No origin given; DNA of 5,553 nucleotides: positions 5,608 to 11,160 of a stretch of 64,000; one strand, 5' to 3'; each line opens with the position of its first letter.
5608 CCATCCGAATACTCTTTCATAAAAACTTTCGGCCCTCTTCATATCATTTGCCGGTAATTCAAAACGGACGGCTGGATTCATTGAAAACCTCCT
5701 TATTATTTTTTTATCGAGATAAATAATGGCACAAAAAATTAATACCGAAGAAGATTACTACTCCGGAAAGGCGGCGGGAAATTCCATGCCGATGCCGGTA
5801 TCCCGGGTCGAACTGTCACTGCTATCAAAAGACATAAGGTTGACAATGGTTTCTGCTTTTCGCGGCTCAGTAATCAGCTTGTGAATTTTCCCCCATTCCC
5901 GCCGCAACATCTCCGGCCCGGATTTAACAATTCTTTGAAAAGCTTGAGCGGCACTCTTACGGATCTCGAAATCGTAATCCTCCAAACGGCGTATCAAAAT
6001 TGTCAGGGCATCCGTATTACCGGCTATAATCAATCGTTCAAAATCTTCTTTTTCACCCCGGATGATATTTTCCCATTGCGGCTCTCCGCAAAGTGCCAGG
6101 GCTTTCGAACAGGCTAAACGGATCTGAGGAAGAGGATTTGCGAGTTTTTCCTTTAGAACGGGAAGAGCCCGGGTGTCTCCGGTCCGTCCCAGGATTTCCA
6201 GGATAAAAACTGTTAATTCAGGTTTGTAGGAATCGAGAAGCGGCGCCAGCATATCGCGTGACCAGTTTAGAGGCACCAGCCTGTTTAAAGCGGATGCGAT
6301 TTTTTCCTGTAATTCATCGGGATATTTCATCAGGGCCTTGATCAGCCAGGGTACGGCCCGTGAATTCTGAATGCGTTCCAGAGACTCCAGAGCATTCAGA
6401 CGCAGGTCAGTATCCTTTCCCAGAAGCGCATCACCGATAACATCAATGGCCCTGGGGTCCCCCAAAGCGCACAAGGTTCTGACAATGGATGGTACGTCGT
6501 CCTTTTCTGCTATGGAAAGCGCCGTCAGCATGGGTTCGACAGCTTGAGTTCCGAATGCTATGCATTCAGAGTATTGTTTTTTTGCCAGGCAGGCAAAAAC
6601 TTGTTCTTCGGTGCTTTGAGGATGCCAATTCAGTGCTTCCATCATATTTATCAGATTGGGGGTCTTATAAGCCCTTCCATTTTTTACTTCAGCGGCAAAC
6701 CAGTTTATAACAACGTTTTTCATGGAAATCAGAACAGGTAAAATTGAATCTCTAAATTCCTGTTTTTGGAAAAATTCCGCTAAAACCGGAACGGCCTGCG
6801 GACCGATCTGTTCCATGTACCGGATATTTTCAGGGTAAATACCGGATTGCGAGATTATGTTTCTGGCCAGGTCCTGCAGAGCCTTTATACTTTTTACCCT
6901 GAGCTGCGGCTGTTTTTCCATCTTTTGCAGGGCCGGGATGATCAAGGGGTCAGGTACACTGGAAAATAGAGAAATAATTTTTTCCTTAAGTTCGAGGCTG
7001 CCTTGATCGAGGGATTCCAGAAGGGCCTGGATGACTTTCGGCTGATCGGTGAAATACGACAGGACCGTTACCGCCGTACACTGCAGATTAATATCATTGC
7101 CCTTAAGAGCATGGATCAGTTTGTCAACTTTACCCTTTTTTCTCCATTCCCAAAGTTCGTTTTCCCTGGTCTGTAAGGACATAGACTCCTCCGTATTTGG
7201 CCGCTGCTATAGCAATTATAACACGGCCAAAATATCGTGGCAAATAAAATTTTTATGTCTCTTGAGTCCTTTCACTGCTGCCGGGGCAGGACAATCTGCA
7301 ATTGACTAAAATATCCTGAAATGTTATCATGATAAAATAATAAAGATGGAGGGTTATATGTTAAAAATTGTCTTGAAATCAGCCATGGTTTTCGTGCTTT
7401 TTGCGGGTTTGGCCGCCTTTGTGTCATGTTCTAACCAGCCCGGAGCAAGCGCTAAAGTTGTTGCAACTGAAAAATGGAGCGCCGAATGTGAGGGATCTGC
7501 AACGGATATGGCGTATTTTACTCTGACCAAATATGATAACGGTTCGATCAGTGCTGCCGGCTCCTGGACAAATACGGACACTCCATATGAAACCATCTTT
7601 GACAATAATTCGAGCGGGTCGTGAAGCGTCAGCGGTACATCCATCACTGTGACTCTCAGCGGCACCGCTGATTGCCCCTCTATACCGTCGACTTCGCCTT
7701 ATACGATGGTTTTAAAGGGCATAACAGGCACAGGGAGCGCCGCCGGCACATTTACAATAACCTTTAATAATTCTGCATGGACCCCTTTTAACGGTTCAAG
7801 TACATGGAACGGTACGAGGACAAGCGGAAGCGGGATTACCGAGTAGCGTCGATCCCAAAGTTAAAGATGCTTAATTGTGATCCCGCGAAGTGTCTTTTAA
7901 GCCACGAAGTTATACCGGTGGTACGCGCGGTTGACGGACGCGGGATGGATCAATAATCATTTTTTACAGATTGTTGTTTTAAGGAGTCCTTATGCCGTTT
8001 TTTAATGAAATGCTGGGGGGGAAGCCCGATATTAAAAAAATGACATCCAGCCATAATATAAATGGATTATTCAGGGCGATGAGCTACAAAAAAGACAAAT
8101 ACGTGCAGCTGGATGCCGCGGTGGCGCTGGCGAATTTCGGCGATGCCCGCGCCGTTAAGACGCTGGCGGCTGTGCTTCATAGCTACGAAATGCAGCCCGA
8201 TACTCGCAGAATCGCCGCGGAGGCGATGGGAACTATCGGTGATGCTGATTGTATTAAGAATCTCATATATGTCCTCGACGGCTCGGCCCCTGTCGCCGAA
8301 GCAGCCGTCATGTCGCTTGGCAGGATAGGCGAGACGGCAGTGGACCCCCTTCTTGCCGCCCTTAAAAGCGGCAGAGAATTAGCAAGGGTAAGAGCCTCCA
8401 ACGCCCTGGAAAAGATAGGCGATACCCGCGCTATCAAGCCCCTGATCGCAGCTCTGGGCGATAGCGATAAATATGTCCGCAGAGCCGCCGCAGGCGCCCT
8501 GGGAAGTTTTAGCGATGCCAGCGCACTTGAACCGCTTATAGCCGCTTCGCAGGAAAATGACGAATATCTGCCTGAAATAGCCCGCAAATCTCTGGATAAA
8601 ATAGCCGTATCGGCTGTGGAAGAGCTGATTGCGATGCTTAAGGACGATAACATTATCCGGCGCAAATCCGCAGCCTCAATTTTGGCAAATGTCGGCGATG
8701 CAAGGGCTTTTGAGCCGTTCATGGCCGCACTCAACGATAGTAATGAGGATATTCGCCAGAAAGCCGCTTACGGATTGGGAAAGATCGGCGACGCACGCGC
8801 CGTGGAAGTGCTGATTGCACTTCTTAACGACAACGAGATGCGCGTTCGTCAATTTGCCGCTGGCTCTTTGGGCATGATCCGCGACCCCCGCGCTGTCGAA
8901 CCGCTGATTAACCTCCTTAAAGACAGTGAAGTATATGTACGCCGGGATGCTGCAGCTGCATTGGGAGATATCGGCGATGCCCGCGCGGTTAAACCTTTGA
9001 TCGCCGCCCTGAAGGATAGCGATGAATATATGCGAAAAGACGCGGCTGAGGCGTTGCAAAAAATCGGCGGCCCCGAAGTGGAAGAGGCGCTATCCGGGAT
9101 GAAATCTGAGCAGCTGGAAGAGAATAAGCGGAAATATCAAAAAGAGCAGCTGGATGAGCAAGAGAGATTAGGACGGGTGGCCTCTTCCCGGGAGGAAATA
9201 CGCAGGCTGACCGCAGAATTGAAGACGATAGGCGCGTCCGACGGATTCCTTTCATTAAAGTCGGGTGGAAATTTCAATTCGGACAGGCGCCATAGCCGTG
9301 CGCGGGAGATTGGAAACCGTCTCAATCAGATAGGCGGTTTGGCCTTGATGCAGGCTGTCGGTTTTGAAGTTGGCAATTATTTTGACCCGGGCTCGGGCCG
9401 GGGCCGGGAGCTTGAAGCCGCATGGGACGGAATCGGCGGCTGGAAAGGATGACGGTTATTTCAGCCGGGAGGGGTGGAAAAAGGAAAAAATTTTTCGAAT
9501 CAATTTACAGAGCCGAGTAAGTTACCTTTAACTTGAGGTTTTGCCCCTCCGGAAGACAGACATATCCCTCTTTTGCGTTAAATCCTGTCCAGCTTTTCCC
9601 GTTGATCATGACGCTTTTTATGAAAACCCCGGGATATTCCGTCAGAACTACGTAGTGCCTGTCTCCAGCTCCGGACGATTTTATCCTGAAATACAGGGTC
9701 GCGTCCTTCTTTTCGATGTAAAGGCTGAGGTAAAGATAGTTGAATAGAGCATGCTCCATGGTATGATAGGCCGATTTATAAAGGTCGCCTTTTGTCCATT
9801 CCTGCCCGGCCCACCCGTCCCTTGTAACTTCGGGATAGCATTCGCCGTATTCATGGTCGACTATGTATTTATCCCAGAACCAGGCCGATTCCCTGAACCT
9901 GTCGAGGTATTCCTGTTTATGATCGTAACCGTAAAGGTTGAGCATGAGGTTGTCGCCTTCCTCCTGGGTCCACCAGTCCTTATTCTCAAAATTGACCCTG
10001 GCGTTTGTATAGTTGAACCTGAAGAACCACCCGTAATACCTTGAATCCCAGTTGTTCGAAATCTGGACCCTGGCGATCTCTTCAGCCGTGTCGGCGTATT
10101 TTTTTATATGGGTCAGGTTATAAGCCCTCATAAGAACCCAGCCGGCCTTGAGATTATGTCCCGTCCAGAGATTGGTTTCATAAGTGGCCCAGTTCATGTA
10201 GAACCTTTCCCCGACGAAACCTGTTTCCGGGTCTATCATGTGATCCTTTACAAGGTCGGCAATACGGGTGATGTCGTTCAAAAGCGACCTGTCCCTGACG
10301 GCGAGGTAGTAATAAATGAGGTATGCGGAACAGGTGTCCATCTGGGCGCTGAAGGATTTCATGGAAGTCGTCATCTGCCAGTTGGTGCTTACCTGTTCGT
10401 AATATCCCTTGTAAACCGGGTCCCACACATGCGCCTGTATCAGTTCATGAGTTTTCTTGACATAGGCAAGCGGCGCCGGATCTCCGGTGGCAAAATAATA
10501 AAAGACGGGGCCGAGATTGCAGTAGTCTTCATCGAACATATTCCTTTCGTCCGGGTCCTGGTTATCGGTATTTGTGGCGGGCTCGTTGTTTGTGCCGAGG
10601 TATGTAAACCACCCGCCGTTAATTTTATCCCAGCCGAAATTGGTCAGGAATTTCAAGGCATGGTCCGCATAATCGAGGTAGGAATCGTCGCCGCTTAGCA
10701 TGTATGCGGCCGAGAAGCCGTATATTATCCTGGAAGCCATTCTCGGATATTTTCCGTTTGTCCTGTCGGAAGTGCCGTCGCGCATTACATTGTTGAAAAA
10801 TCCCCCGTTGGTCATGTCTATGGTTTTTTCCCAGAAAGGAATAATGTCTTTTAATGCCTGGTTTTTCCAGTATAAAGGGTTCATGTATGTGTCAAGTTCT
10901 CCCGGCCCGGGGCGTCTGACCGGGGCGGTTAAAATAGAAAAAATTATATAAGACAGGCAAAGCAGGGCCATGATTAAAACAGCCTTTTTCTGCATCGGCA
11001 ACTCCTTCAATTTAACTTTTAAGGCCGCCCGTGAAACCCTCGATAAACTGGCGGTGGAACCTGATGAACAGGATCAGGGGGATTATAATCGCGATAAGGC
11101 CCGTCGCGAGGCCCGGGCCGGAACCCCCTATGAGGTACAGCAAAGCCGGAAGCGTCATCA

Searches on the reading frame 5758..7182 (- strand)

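Call 17: search_protein_families(library=pfam, proteins=[window:5758-7182:-], max_evalue=0.001)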
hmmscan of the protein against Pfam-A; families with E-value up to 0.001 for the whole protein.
window:5758-7182:- (474 aa): 5 families
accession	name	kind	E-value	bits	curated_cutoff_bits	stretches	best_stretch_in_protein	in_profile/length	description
PF13646.12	HEAT_2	-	3.3e-22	79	27.7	1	233-299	20-87/88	HEAT repeats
PF03130.22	HEAT_PBS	-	1.2e-14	53.6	20.9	0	260-284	1-25/27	PBS lyase HEAT-like repeat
PF02985.28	HEAT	-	1e-06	28.9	23.5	0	393-420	2-29/31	HEAT repeat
PF01602.26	Adaptin_N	-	0.00047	19.3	37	0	393-440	116-163/524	Adaptin N terminal region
PF00514.29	Arm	-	0.0006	20.2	20.6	0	19-45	14-40/41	Armadillo/beta-catenin-like repeat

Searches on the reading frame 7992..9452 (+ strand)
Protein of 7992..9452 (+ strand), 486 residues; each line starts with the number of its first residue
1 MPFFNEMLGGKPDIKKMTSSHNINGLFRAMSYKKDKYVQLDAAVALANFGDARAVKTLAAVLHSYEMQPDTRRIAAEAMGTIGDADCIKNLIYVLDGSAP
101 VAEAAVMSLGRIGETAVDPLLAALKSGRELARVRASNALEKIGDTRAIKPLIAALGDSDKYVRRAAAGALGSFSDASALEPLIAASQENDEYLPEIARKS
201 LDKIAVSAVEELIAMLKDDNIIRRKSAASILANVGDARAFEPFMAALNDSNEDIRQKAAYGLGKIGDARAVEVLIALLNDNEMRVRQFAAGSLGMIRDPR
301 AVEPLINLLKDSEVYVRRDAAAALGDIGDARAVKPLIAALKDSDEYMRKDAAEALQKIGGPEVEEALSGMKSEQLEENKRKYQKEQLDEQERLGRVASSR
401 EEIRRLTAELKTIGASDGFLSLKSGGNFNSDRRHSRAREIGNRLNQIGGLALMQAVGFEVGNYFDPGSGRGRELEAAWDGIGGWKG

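Call 17: search_protein_families(library=pfam, proteins=[window:7992-9452:+], max_evalue=0.001)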
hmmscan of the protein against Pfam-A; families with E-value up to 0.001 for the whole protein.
window:7992-9452:+ (486 aa): 10 families
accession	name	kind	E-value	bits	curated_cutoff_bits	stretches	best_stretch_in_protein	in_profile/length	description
PF13646.12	HEAT_2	-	4.5e-71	235.6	27.7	6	241-322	2-84/88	HEAT repeats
PF03130.22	HEAT_PBS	-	7.3e-47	152.9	20.9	3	316-342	1-27/27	PBS lyase HEAT-like repeat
PF02985.28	HEAT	-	7.2e-28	94.4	23.5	0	241-266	3-28/31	HEAT repeat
PF13513.12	HEAT_EZ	-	2.5e-24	85.7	27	0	146-172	28-54/55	HEAT-like repeat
PF00514.29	Arm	-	2.1e-22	78.8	20.6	1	295-325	7-37/41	Armadillo/beta-catenin-like repeat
PF12717.13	Cnd1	-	1.4e-12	48.4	26.4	0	285-324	2-45/162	non-SMC mitotic condensation complex subunit 1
PF24714.1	TOR1L1_N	-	9.6e-06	25.6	43.3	0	240-328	132-239/281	TORTIFOLIA1 N-terminal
PF11838.14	ERAP1_C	-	9.6e-05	22.4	38.2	0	224-309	169-256/318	ERAP1-like C-terminal domain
PF10363.15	RTP1_C1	-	0.00026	21.5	25.9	0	17-78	35-101/112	Required for nuclear transport of RNA pol II C-terminus 1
PF12755.13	Vac14_Fab1_bd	-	0.00057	20.9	22.1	0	271-293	29-51/97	Vacuolar 14 Fab1-binding region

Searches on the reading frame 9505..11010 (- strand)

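Call 17: search_protein_families(library=pfam, proteins=[window:9505-11010:-], max_evalue=0.001)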
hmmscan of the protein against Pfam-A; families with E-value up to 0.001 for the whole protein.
window:9505-11010:- (501 aa): 1 family
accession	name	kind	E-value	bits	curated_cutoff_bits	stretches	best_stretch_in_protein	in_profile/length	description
PF07221.17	GlcNAc_2-epim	-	2e-30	106.7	23.4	1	70-411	1-342/347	N-acylglucosamine 2-epimerase (GlcNAc 2-epimerase)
